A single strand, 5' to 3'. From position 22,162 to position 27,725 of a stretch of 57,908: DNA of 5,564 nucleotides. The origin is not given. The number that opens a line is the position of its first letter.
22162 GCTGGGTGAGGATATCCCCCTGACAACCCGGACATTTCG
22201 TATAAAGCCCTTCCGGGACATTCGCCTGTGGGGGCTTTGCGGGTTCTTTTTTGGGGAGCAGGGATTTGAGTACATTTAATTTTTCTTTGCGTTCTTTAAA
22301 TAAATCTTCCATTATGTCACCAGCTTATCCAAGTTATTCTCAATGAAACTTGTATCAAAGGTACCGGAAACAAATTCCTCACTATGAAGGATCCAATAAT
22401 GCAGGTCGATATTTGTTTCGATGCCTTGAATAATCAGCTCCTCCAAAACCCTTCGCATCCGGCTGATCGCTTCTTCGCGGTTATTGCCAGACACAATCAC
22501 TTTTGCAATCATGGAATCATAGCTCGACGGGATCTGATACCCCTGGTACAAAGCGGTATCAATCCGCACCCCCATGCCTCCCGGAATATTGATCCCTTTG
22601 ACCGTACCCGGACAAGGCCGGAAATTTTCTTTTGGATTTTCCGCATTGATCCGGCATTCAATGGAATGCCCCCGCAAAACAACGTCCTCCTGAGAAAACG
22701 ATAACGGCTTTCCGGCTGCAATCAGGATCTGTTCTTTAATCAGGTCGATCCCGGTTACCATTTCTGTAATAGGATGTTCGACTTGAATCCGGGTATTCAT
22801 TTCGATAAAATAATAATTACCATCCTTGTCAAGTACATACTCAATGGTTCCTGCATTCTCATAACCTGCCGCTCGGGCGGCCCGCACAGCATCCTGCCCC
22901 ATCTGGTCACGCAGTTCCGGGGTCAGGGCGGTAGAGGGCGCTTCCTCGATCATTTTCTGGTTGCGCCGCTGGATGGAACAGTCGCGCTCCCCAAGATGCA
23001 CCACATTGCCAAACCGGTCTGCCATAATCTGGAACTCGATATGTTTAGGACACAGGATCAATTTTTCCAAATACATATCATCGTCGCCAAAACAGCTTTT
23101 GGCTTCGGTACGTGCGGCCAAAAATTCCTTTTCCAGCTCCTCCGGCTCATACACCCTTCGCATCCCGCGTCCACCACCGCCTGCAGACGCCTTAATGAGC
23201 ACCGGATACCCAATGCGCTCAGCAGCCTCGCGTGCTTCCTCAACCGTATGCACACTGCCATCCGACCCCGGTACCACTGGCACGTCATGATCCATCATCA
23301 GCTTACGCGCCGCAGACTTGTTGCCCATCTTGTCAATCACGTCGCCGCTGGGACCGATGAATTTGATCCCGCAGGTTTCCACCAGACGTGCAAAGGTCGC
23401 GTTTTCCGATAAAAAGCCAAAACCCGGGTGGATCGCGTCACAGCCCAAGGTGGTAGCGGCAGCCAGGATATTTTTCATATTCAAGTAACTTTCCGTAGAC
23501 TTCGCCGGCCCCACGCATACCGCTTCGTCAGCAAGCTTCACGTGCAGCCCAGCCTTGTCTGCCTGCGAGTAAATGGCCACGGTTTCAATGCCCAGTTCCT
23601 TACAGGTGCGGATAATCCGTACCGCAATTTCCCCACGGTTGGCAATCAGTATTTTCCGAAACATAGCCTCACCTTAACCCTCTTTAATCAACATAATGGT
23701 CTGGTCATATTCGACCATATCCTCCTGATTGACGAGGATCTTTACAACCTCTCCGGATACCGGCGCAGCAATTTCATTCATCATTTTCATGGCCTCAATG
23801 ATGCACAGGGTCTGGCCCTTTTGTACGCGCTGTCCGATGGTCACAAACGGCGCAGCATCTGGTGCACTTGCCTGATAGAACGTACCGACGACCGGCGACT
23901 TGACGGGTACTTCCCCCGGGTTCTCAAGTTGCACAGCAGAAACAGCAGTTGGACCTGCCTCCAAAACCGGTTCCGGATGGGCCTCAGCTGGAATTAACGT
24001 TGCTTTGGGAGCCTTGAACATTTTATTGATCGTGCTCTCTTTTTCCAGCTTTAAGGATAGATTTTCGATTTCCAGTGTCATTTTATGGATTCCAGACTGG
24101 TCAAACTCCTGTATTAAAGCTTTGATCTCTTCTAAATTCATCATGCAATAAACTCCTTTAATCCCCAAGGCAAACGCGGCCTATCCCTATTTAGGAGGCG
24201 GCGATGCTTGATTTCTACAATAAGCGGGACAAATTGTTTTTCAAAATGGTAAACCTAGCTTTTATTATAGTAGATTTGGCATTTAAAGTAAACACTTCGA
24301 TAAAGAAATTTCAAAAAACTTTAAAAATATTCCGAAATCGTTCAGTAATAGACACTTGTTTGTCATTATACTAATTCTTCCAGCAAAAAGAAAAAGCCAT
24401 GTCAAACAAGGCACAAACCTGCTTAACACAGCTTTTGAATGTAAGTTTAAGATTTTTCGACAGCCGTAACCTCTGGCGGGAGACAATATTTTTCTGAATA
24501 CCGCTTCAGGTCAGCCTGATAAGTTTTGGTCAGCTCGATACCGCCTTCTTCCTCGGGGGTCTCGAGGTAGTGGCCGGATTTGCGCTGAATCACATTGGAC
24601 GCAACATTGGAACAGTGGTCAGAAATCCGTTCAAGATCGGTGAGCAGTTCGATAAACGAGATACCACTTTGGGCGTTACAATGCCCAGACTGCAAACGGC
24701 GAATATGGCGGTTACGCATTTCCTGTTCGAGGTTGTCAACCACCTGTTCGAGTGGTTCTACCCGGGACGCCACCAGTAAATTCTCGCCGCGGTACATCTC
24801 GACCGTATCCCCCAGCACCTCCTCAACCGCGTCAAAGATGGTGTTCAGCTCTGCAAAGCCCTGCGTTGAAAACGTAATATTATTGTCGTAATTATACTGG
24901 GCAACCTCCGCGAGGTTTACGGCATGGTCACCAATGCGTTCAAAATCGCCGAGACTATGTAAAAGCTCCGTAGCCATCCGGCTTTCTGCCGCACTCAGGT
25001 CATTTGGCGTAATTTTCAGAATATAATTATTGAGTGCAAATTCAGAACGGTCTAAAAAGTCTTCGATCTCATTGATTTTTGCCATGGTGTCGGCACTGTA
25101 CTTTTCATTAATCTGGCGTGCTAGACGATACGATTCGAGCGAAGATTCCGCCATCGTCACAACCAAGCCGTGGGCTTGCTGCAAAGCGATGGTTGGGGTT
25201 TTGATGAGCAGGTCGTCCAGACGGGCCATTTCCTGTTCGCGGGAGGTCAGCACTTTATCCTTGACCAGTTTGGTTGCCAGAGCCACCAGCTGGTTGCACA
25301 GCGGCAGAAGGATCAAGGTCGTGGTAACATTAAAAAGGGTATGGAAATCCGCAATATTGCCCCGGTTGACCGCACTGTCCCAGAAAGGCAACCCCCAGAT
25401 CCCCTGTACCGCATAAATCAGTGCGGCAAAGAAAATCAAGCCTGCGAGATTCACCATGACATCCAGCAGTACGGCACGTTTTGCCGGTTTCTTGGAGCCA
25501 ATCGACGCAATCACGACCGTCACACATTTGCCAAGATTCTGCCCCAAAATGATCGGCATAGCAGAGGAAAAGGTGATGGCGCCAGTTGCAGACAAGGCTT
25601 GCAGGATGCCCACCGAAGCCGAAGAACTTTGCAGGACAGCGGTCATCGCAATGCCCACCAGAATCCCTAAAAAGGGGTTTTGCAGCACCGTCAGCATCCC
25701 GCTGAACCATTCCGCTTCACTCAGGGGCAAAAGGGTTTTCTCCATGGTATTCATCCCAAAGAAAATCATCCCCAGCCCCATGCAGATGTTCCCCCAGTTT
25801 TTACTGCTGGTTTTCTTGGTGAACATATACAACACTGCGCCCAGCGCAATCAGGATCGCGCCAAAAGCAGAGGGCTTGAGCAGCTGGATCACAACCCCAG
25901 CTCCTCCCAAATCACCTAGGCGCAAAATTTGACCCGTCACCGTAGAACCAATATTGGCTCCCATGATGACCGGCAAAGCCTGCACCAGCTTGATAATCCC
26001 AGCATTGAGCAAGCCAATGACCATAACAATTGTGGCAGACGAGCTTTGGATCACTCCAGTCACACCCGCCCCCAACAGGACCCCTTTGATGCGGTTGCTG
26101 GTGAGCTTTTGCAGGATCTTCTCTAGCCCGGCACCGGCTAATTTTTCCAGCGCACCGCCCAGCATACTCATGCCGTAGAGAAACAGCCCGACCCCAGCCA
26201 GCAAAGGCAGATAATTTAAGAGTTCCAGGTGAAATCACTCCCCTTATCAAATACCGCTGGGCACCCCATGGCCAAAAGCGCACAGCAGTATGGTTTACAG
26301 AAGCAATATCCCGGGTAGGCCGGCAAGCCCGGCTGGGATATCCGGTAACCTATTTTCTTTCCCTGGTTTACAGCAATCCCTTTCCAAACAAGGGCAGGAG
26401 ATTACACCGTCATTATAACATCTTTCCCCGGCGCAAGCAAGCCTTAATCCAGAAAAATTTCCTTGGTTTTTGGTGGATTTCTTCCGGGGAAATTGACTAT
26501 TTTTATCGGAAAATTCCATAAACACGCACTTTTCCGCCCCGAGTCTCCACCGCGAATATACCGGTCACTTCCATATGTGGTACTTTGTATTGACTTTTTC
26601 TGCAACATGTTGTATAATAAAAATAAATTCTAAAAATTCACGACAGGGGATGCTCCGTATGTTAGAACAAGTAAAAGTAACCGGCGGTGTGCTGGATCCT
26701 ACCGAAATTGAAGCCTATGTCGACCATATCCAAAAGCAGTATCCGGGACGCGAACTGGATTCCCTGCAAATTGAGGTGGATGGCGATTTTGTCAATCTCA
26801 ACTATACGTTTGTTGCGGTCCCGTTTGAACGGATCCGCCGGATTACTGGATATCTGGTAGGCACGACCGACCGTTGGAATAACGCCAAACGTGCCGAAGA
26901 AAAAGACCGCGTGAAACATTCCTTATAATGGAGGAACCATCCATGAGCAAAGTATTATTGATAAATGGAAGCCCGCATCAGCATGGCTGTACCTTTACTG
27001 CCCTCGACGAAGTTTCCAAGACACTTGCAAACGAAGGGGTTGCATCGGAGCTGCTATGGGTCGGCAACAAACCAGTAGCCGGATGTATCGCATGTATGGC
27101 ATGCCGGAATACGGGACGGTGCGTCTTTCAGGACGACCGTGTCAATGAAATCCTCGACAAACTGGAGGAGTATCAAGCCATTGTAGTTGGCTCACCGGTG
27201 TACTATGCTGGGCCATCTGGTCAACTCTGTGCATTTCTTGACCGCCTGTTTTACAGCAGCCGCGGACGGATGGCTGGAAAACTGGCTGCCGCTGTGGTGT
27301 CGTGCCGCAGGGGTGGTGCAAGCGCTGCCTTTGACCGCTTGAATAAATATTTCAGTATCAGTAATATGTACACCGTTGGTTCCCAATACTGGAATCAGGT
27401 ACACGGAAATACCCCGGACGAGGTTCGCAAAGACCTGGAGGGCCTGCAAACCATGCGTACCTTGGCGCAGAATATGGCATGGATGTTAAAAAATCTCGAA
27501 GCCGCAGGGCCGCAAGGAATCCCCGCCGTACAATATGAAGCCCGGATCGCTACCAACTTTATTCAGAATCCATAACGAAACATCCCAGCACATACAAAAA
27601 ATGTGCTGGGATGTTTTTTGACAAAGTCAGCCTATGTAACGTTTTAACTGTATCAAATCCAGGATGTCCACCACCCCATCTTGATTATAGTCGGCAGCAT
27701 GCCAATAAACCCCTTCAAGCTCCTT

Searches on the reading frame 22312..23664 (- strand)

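Call 6: search_protein_families(library=pfam, proteins=[window:22312-23664:-])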
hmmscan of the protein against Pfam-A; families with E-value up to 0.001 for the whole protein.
window:22312-23664:- (450 aa): 6 families
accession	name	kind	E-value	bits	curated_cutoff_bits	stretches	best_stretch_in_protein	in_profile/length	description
PF02786.22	CPSase_L_D2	-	6.5e-79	264.8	19.8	1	116-322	2-209/211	Carbamoyl-phosphate synthase L chain, ATP binding domain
PF00289.28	Biotin_carb_N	-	1.1e-46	158.3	25.5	1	1-110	1-110/110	Biotin carboxylase, N-terminal domain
PF02785.25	Biotin_carb_C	-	1.7e-41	141.1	32.4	1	336-442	1-107/108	Biotin carboxylase C-terminal domain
PF07478.18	Dala_Dala_lig_C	-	2.6e-08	34.1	24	1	139-291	23-174/204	D-ala D-ala ligase C-terminus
PF02222.28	ATP-grasp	-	2.1e-05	24.7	27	1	138-223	16-96/179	ATP-grasp domain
PF02655.19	ATP-grasp_3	-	0.00075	20.1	23.2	0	115-294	3-158/160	ATP-grasp domain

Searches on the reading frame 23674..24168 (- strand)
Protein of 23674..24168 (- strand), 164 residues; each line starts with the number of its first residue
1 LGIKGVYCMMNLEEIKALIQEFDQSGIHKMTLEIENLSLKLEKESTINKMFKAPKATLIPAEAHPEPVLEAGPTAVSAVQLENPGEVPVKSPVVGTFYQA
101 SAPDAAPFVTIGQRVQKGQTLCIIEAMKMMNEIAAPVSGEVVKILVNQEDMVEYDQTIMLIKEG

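Call 6: search_protein_families(library=pfam, proteins=[window:23674-24168:-])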
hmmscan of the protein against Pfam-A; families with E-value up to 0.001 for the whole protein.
window:23674-24168:- (164 aa): 4 families
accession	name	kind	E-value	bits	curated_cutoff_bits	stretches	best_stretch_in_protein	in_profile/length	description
PF00364.28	Biotin_lipoyl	-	1.2e-21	76.8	22.1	1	89-161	3-73/73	Biotin-requiring enzyme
PF13375.12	RnfC_N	-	1.2e-06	28.9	25.6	1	88-151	25-87/101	RnfC Barrel sandwich hybrid domain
PF13533.13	Biotin_lipoyl_2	-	1.9e-06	28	29.8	0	132-159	2-29/32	Biotin-lipoyl like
PF01597.25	GCV_H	-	2.9e-05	24.4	22.2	1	111-145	41-75/122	Glycine cleavage H-protein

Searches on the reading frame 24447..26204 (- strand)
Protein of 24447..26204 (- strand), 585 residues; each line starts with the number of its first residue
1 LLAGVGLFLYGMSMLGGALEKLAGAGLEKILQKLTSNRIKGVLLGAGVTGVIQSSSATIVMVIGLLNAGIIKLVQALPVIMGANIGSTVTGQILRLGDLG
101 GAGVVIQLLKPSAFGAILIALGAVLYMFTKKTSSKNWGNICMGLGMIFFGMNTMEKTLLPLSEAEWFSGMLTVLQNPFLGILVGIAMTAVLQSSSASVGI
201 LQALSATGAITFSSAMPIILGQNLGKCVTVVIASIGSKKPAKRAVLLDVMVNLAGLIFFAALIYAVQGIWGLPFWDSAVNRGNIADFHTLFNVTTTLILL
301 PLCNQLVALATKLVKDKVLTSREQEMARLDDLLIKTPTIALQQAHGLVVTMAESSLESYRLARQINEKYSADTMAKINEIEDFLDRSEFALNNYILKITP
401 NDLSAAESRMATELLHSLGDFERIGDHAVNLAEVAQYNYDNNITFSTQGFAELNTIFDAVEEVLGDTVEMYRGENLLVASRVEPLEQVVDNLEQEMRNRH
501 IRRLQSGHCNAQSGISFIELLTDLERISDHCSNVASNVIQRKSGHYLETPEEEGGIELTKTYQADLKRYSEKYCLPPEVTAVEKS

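Call 6: search_protein_families(library=pfam, proteins=[window:24447-26204:-])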
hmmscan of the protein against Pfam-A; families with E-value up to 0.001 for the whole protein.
window:24447-26204:- (585 aa): 2 families
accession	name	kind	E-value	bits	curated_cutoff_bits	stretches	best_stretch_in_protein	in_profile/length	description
PF02690.20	Na_Pi_cotrans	-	5.7e-59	198.5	29.1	2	7-155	1-136/137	Na+/Pi-cotransporter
PF01895.24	PhoU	-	7.6e-26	90.8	23.5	2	454-537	2-88/89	PhoU domain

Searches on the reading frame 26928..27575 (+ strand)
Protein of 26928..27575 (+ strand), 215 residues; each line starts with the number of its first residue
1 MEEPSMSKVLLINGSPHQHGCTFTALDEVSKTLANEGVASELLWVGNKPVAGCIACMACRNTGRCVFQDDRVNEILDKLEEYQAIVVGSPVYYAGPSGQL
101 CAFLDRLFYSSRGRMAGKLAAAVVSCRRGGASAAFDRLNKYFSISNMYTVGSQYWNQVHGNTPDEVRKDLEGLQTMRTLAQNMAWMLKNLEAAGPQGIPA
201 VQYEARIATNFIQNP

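Call 7: search_protein_families(library=pfam, proteins=[window:26928-27575:+])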
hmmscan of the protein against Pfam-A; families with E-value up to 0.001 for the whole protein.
window:26928-27575:+ (215 aa): 2 families
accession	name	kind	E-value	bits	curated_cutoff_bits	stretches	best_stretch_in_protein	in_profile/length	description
PF03358.20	FMN_red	-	2.5e-28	99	24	1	8-156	2-146/152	NADPH-dependent FMN reductase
PF02525.22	Flavodoxin_2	-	1.8e-07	31.5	27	1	7-138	1-144/198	Flavodoxin-like fold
